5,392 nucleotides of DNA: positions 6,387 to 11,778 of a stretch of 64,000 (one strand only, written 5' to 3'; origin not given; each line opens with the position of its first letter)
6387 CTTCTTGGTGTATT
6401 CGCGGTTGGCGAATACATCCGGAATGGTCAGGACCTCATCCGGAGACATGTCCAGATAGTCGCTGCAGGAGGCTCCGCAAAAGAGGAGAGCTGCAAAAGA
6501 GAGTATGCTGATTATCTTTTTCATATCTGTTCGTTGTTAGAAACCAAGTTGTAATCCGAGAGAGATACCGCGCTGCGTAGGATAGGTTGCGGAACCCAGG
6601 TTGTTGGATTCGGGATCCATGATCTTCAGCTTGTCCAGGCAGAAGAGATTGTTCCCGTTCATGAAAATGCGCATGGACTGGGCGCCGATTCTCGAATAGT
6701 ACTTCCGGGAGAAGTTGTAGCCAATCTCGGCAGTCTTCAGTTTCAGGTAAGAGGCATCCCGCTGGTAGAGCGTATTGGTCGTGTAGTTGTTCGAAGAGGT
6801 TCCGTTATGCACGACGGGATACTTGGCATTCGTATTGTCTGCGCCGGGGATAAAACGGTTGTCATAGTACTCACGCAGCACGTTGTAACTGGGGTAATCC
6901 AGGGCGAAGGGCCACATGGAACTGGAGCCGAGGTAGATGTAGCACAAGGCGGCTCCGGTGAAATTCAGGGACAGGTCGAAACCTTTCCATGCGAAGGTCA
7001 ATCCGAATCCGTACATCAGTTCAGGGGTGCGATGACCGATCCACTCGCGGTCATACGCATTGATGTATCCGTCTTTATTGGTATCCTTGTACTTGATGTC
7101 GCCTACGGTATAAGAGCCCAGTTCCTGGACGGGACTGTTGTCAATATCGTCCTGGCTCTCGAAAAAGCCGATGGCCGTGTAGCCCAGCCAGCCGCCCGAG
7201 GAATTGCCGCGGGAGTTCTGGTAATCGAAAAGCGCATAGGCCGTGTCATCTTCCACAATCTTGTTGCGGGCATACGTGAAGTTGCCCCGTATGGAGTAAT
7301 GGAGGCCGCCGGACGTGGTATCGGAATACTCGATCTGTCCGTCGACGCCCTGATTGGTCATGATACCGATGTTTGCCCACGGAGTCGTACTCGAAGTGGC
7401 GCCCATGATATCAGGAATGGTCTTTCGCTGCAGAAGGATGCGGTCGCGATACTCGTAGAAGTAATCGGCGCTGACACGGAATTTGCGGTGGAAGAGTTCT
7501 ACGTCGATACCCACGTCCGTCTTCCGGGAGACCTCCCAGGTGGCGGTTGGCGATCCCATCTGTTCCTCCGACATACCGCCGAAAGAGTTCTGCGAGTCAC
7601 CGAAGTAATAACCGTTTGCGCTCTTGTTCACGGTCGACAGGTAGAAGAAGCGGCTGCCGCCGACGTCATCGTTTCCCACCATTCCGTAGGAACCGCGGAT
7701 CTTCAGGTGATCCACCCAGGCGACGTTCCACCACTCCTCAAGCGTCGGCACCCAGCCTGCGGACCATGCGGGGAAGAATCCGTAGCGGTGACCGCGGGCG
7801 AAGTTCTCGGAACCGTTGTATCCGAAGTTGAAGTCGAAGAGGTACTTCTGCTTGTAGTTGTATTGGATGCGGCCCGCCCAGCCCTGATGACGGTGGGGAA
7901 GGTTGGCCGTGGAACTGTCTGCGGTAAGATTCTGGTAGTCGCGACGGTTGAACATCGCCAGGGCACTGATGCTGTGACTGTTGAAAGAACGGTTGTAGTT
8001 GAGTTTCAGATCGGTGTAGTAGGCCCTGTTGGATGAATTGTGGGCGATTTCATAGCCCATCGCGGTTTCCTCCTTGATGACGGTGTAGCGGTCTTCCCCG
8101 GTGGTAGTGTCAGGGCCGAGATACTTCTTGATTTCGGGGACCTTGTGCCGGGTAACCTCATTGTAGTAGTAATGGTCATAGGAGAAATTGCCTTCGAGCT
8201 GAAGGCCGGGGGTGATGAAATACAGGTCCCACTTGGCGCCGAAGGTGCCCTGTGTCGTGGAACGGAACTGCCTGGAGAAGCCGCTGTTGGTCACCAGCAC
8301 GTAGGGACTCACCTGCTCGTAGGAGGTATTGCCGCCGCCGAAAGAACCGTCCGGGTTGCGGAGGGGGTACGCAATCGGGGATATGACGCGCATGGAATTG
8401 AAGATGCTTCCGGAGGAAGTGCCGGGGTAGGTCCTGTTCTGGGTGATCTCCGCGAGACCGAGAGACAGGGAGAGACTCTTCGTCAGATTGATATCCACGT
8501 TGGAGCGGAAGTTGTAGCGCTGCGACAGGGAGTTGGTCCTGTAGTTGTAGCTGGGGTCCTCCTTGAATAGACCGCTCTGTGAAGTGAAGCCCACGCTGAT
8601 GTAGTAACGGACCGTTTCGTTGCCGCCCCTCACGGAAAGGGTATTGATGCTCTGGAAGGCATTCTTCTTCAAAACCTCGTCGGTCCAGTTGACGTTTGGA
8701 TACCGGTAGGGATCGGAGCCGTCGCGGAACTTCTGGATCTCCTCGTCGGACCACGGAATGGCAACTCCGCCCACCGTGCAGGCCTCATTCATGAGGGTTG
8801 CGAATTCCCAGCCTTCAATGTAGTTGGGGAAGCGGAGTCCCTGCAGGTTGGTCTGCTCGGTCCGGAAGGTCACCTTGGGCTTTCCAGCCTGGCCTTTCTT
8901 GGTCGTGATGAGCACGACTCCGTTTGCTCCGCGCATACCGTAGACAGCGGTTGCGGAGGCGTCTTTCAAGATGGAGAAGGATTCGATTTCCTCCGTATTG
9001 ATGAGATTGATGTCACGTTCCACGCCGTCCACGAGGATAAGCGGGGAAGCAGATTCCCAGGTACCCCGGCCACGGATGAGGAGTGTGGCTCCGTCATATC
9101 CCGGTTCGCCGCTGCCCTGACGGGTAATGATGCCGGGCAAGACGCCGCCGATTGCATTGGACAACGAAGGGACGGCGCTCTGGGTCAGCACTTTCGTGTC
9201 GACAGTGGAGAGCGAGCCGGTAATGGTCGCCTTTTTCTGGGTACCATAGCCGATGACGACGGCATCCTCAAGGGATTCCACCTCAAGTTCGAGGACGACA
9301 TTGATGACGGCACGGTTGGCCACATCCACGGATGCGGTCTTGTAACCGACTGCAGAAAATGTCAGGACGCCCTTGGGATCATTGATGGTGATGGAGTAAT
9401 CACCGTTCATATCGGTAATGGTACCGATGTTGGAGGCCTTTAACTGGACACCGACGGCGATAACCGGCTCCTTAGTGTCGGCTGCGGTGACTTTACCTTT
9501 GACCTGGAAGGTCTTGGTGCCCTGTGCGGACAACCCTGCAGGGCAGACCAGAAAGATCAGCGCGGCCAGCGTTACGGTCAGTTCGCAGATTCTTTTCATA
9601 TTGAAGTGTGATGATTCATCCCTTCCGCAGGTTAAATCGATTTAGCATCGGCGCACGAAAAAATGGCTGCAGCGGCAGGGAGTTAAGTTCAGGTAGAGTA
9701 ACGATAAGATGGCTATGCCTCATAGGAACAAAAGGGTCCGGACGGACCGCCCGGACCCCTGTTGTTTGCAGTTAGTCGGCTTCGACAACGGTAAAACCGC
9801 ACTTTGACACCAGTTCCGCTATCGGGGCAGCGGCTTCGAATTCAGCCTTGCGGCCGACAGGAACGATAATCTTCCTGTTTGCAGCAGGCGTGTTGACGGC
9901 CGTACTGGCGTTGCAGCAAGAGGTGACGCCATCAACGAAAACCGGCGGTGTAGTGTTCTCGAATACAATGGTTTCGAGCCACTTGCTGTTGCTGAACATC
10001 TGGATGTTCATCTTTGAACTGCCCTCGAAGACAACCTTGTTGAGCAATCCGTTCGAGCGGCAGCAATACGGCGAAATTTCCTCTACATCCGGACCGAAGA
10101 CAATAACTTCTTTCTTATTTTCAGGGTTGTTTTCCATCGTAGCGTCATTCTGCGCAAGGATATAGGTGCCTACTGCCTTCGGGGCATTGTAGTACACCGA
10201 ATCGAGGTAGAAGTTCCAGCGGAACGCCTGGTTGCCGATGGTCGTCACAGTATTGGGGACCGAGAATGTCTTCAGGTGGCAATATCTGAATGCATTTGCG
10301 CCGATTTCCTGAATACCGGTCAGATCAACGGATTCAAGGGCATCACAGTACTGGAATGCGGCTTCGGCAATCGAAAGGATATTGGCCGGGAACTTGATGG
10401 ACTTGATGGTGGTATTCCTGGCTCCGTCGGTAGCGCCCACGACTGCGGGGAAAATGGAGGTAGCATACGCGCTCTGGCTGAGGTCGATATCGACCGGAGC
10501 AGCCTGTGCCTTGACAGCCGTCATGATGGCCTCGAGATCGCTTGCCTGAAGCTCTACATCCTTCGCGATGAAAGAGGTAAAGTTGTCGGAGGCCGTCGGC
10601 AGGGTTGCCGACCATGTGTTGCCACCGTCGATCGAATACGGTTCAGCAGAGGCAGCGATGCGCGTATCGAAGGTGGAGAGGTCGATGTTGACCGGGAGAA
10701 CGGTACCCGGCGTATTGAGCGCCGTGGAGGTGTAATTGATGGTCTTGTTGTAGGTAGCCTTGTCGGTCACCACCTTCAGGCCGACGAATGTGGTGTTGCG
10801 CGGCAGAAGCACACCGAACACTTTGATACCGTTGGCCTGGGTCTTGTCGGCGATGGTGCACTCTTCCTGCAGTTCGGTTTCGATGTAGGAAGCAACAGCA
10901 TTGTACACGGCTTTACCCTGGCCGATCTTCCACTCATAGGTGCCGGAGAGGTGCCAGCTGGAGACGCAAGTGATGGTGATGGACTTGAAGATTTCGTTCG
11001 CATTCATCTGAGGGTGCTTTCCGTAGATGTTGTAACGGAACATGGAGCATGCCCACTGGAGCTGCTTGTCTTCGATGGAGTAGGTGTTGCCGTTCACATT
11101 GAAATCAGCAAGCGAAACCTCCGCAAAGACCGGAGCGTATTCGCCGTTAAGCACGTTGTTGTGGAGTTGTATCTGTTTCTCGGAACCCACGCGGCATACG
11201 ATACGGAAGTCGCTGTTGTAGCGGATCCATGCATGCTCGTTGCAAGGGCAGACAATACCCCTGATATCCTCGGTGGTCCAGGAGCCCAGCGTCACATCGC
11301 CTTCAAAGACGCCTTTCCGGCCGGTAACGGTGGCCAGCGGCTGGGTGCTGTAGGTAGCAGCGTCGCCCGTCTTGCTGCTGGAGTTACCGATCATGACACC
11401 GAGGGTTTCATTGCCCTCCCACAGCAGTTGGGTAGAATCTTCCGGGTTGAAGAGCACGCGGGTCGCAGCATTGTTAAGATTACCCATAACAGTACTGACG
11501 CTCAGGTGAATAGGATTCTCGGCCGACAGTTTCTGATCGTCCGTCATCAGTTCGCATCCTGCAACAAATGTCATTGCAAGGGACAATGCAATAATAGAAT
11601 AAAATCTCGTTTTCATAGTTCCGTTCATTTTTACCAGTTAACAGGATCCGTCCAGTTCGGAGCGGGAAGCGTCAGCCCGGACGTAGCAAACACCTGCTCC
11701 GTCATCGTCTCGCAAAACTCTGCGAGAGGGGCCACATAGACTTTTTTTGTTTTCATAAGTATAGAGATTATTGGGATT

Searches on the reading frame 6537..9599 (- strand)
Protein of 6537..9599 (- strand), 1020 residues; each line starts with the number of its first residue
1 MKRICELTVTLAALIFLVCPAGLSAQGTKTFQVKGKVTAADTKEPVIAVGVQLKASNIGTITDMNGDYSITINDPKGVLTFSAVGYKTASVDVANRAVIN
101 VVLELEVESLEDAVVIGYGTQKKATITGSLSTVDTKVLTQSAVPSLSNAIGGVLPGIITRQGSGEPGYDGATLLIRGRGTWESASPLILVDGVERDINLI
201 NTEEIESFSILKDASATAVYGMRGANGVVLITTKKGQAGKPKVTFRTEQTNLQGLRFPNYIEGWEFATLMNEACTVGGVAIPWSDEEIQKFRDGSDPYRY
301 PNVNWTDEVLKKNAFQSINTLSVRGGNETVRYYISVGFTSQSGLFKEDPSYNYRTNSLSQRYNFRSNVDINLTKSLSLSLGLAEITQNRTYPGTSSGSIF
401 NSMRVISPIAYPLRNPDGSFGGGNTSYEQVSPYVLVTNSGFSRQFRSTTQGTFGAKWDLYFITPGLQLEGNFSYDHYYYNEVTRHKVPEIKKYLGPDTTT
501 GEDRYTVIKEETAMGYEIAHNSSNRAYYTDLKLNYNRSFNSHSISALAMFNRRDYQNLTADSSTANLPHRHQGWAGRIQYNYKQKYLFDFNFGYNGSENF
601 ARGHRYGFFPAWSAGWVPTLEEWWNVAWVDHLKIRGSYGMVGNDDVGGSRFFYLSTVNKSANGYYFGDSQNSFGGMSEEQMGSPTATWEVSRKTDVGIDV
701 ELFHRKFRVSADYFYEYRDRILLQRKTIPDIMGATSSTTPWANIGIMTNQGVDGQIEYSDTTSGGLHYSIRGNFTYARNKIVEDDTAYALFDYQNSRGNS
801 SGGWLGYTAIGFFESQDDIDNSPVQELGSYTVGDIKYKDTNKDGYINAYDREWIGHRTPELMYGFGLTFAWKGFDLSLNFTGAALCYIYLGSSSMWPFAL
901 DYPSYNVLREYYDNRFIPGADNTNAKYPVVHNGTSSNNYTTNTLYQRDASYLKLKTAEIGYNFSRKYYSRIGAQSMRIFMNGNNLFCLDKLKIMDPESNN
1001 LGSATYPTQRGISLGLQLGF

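Call 79: search_protein_families(library=pfam, proteins=[window:6537-9599:-], max_evalue=0.00001)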
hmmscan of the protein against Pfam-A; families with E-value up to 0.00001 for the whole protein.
window:6537-9599:- (1020 aa): 2 families
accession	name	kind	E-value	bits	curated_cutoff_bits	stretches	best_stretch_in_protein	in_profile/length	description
PF13715.12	CarbopepD_reg_2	-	3.7e-15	56.2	32.2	1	33-115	1-88/88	CarboxypepD_reg-like domain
PF07715.20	Plug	-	1.4e-14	54.9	23.9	1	123-228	2-107/107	TonB-dependent Receptor Plug Domain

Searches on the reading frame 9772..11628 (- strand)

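Call 79: search_protein_families(library=pfam, proteins=[window:9772-11628:-], max_evalue=0.00001)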
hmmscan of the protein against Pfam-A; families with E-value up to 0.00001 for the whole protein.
window:9772-11628:- (618 aa): 1 family
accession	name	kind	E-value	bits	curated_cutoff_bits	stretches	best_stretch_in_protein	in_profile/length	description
PF13306.12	LRR_5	-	4.1e-17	62.7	27.7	1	405-480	10-86/127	BspA type Leucine rich repeat region (6 copies)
